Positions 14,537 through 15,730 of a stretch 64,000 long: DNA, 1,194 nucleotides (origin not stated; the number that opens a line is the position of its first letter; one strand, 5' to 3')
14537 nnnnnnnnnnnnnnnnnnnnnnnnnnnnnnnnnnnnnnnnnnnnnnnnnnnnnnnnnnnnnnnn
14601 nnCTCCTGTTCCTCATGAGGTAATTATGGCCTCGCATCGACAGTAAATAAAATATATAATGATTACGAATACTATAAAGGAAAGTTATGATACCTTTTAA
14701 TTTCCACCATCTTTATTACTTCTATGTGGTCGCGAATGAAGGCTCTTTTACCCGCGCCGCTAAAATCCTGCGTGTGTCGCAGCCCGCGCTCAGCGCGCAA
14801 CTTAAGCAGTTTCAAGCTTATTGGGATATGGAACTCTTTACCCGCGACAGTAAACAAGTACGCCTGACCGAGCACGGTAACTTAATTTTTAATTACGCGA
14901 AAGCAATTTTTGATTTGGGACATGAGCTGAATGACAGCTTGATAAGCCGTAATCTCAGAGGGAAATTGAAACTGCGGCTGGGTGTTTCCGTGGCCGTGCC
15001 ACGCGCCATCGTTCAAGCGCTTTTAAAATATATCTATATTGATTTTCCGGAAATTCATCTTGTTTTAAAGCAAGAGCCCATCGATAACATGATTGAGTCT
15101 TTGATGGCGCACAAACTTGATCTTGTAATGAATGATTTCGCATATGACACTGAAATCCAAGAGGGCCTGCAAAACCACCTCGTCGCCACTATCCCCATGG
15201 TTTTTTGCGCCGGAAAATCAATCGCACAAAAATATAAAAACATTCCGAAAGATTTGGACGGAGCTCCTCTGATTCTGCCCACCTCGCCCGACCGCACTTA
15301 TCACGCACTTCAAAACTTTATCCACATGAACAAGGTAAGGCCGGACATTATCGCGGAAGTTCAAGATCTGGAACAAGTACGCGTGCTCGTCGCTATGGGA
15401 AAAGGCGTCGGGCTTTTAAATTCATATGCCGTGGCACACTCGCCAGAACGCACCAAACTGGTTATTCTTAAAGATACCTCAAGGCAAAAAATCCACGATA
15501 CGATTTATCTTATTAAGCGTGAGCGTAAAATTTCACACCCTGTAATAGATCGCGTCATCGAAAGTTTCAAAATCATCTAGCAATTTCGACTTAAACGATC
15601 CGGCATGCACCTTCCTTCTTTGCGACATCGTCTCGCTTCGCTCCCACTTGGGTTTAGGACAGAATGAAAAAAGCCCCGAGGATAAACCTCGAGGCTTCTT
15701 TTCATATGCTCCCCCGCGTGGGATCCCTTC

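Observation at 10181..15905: Decayed direct repeats of the tRNA-Asn 3' end and terminator bracket a 5.4 kb integrase-less stress module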

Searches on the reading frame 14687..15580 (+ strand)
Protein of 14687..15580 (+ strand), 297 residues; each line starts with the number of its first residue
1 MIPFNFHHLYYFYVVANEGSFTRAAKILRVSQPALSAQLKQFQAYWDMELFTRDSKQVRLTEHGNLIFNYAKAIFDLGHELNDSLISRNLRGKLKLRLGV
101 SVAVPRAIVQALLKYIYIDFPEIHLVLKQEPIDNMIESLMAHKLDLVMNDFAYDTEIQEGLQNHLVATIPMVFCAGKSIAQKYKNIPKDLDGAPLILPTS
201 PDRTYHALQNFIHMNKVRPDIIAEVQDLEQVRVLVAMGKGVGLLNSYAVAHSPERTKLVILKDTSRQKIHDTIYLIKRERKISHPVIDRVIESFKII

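Call 7: search_protein_families(library=pfam, proteins=[window:14687-15580:+])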
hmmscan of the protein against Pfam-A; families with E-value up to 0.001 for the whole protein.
window:14687-15580:+ (297 aa): 2 families
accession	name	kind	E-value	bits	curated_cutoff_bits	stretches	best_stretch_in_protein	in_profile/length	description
PF03466.25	LysR_substrate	-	5.5e-22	78.6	28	1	95-294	7-204/209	LysR substrate binding domain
PF00126.33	HTH_1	-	2.6e-19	69.4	26.6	1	7-64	2-59/60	Bacterial regulatory helix-turn-helix protein, lysR family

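Call 9: find_encoding_contigs(protein=window:14687-15580:+, flank=10000, max_places=10)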
Protein window:14687-15580:+ (297 aa): 4 contigs read that carry it; 4 places shown.
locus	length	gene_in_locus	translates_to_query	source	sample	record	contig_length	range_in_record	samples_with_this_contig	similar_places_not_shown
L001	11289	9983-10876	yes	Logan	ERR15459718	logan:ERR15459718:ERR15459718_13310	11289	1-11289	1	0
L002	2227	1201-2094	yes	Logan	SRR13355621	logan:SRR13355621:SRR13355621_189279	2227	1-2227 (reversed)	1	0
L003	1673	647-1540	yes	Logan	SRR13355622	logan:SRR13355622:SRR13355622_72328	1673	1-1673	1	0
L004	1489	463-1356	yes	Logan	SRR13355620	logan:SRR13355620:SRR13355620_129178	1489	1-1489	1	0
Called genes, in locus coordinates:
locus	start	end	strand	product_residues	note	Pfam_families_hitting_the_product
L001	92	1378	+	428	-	PF01943:Polysacc_synt, PF13440:Polysacc_synt_3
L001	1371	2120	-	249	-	PF20434:BD-FAE (weak), PF00561:Abhydrolase_1, PF02129:Peptidase_S15 (weak), PF12146:Hydrolase_4, PF12697:Abhydrolase_6, PF00326:Peptidase_S9 (weak), PF03959:FSH1 (weak), PF12146:Hydrolase_4 (weak), +2 more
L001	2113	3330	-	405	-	PF01553:Acyltransferase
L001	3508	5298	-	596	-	-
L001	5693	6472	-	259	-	PF02900:LigB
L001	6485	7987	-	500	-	PF00999:Na_H_Exchanger, PF02080:TrkA_C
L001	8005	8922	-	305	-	PF00582:Usp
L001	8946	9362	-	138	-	PF14760:Rnk_N, PF01272:GreA_GreB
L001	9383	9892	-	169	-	PF06803:DUF1232 (weak)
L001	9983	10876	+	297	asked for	PF00126:HTH_1, PF03466:LysR_substrate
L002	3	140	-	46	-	?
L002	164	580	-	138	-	PF14760:Rnk_N, PF01272:GreA_GreB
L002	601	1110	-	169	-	PF06803:DUF1232 (weak)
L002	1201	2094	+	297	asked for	PF00126:HTH_1, PF03466:LysR_substrate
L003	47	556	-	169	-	PF06803:DUF1232 (weak)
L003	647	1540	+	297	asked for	PF00126:HTH_1, PF03466:LysR_substrate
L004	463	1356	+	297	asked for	PF00126:HTH_1, PF03466:LysR_substrate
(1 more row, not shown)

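Call 15: find_homologous_proteins(query=window:14687-15580:+, max_evalue=1e-30)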
Query window:14687-15580:+ (297 aa): 123 proteins with E <= 1e-30 among 1194 candidates; the best 120 are listed.
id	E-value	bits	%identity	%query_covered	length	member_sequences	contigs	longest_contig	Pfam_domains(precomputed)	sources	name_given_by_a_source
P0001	1.7e-192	656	100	100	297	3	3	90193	PF00126.34,PF03466.26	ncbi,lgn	-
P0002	9.3e-144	496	73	100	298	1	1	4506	PF00126.34,PF03466.26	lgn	-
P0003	7.5e-138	477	70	100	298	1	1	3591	PF00126.34,PF03466.26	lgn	-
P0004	6.6e-137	473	71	100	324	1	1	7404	PF00126.34,PF03466.26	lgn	-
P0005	3.3e-129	448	67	100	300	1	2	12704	PF00126.34,PF03466.26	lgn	-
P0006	5.0e-129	448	66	100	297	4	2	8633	PF00126.34,PF03466.26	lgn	-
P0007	6.2e-129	447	66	100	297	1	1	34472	PF00126.34,PF03466.26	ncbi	-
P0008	7.4e-129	447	65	100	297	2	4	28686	PF00126.34,PF03466.26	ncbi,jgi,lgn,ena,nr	ncbi:MAG TPA: LysR family transcriptional regulator [Candidatus Omnitrophota bacterium]|nr:LysR fami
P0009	1.4e-128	446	65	100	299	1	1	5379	PF00126.34,PF03466.26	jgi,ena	-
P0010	1.4e-126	440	66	100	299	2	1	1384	PF00126.34,PF03466.26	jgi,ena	-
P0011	2.0e-126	439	65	100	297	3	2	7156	PF00126.34,PF03466.26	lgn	-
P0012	7.7e-125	434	65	100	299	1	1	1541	PF00126.34,PF03466.26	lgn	-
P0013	8.4e-125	434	63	100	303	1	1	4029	PF00126.34,PF03466.26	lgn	-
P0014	1.4e-124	433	65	100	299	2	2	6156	PF00126.34,PF03466.26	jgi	-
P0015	1.6e-124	433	64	100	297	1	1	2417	PF00126.34,PF03466.26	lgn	-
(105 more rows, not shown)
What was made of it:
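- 14687..15580 (+): LysR-family regulator; some homologues are named activator of nhaA by their sources. Pfam HTH_1 + LysR_substrate (call 7); source names in call 15.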

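Call 17: find_encoding_contigs(protein=P0007, flank=10000, max_places=3)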
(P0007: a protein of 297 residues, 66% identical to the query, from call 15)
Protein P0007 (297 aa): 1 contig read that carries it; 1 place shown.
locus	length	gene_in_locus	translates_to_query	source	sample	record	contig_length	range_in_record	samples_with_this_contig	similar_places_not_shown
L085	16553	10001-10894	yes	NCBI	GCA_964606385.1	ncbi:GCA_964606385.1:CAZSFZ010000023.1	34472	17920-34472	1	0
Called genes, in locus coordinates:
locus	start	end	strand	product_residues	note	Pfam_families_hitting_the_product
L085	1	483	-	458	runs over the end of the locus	PF07228:SpoIIE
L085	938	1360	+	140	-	-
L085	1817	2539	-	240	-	PF11769:DUF3313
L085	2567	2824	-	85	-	PF00839:Cys_rich_FGFR (weak)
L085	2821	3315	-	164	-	PF02915:Rubrerythrin (faint)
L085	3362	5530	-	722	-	PF00924:MS_channel_2nd, PF21082:MS_channel_3rd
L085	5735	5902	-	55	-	PF23477:zf_Tbcl_2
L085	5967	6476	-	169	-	-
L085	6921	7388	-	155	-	PF01272:GreA_GreB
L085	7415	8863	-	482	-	PF03435:Sacchrp_dh_NADP, PF16653:Sacchrp_dh_C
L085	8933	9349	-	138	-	PF14760:Rnk_N, PF01272:GreA_GreB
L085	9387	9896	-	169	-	-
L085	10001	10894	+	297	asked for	PF00126:HTH_1, PF03466:LysR_substrate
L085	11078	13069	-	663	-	PF00989:PAS (weak), PF08447:PAS_3, PF13426:PAS_9, PF08448:PAS_4, PF08447:PAS_3, PF08448:PAS_4, PF00512:HisKA, PF02518:HATPase_c, +4 more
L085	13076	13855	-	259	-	PF00072:Response_reg, PF12833:HTH_18, PF00165:HTH_AraC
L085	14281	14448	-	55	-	PF13396:PLDc_N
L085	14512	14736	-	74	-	-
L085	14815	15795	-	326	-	-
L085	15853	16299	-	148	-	PF01741:MscL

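Call 18: find_encoding_contigs(protein=P0008, flank=10000, max_places=3)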
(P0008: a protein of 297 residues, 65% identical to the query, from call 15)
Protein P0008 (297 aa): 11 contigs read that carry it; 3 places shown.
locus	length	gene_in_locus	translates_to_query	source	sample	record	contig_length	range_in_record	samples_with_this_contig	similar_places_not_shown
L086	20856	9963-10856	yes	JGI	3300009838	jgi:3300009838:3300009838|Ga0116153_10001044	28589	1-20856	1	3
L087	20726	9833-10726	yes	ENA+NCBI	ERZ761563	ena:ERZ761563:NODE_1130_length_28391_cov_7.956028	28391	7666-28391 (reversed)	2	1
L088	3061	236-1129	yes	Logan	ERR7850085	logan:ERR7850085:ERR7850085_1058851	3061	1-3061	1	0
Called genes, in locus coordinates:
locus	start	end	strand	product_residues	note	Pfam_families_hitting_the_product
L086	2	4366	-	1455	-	?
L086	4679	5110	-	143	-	PF12728:HTH_17, PF13411:MerR_1 (faint), PF00072:Response_reg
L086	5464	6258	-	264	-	PF13650:Asp_protease_2, PF13975:gag-asp_proteas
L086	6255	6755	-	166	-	-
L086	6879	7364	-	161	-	PF01272:GreA_GreB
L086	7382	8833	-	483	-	PF03435:Sacchrp_dh_NADP, PF16653:Sacchrp_dh_C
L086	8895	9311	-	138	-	PF14760:Rnk_N, PF01272:GreA_GreB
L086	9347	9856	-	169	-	-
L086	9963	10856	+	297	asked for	PF00126:HTH_1, PF03466:LysR_substrate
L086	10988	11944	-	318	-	-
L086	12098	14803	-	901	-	PF00690:Cation_ATPase_N, PF00122:E1-E2_ATPase, PF00702:Hydrolase, PF13246:Cation_ATPase, PF08282:Hydrolase_3 (faint), PF00689:Cation_ATPase_C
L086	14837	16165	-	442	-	PF01595:CNNM, PF00571:CBS (weak), PF03471:CorC_HlyC (weak)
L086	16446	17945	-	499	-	PF00999:Na_H_Exchanger, PF02080:TrkA_C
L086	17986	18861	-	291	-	PF01145:Band_7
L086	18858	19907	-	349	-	PF01145:Band_7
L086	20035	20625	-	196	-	PF09335:VTT_dom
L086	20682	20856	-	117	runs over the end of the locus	-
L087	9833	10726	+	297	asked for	PF00126:HTH_1, PF03466:LysR_substrate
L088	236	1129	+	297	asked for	PF00126:HTH_1, PF03466:LysR_substrate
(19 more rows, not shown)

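Call 19: find_encoding_contigs(protein=P0005, flank=10000, max_places=3)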
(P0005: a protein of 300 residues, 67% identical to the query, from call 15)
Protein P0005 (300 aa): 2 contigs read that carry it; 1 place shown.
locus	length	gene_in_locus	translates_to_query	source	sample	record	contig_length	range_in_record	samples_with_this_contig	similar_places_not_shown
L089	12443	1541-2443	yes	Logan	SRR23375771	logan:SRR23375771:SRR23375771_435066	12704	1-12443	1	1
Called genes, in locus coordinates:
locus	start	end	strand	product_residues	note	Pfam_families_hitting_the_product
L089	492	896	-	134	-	-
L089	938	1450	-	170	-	-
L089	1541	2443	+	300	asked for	PF00126:HTH_1, PF03466:LysR_substrate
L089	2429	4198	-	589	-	PF05524:PEP-utilisers_N, PF00391:PEP-utilizers, PF02896:PEP-utilizers_C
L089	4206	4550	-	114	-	PF04343:DUF488, PF22751:DUF488-N3a, PF22752:DUF488-N3i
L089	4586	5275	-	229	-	PF01177:Asp_Glu_race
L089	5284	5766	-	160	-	PF01814:Hemerythrin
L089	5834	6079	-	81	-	-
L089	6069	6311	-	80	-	-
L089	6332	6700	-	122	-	PF07883:Cupin_2 (weak)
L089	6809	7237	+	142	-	PF02082:Rrf2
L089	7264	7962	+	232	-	PF01786:AOX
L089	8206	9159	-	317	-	PF00582:Usp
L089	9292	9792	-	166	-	PF14760:Rnk_N, PF01272:GreA_GreB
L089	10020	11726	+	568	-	PF00702:Hydrolase (faint), PF08282:Hydrolase_3, PF05116:S6PP (weak), PF08282:Hydrolase_3, PF01935:DUF87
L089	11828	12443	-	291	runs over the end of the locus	?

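Call 21: find_encoding_contigs(protein=P0004, flank=10000, max_places=3)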
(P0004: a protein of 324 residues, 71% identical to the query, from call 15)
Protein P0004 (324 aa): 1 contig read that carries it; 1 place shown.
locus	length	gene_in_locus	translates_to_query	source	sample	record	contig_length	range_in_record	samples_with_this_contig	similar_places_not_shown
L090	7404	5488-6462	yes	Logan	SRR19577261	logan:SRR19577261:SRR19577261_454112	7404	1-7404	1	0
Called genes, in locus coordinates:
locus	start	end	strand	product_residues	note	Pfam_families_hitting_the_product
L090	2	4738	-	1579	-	?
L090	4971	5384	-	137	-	PF14760:Rnk_N (weak), PF01272:GreA_GreB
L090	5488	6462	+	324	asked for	PF00126:HTH_1, PF03466:LysR_substrate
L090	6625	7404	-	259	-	?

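Call 22: find_encoding_contigs(protein=P0002, flank=10000, max_places=3)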
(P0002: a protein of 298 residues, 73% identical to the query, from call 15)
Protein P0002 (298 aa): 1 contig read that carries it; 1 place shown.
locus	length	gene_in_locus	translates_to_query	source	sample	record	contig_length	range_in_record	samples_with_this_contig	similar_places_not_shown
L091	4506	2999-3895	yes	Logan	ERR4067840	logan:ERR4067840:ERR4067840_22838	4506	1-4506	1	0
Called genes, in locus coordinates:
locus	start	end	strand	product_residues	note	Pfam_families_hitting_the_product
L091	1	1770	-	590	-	?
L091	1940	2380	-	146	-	PF14760:Rnk_N, PF01272:GreA_GreB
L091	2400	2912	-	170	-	-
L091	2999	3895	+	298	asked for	PF00126:HTH_1, PF03466:LysR_substrate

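Call 31: search_protein_families(library=pfam, proteins=[L091:1-1770:-, L090:6625-7404:-, L090:2-4738:-])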
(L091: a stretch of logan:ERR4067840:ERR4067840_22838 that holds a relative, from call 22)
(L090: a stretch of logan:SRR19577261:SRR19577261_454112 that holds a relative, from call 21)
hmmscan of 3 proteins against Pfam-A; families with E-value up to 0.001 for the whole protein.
L091:1-1770:- (590 aa): 5 families
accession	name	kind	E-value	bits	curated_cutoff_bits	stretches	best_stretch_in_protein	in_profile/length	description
PF01553.26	Acyltransferase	-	1.7e-14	54.2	23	1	39-177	5-131/132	Acyltransferase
PF00561.26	Abhydrolase_1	-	3.7e-12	46.9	25.8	1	439-554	2-122/245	alpha/beta hydrolase fold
PF12146.15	Hydrolase_4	-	2.3e-10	40.6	27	1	435-540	2-112/239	Serine aminopeptidase, S33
PF12697.13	Abhydrolase_6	-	2.8e-08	35.1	26.3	1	440-547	1-94/217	Alpha/beta hydrolase family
PF02129.25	Peptidase_S15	-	9e-06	26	23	1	466-543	52-134/262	X-Pro dipeptidyl-peptidase (S15 family)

L090:6625-7404:- (259 aa): 3 families
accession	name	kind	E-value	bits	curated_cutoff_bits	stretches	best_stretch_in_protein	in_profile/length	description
PF00288.32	GHMP_kinases_N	-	2.5e-20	72.9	22.3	1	36-112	1-85/87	GHMP kinases N terminal domain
PF08544.19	GHMP_kinases_C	-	2.9e-10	40.9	21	1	182-245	13-82/85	GHMP kinases C terminal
PF22700.2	MVD-like_N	-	9.9e-05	22.5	27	1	33-105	60-132/157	Diphosphomevalonate decarboxylase-like N-terminal domain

L090:2-4738:- (1579 aa): 1 family
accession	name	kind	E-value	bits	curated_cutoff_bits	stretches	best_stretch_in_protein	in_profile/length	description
PF07581.17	Glug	-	2.2e-61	200.5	20.5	5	735-759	2-27/28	The GLUG motif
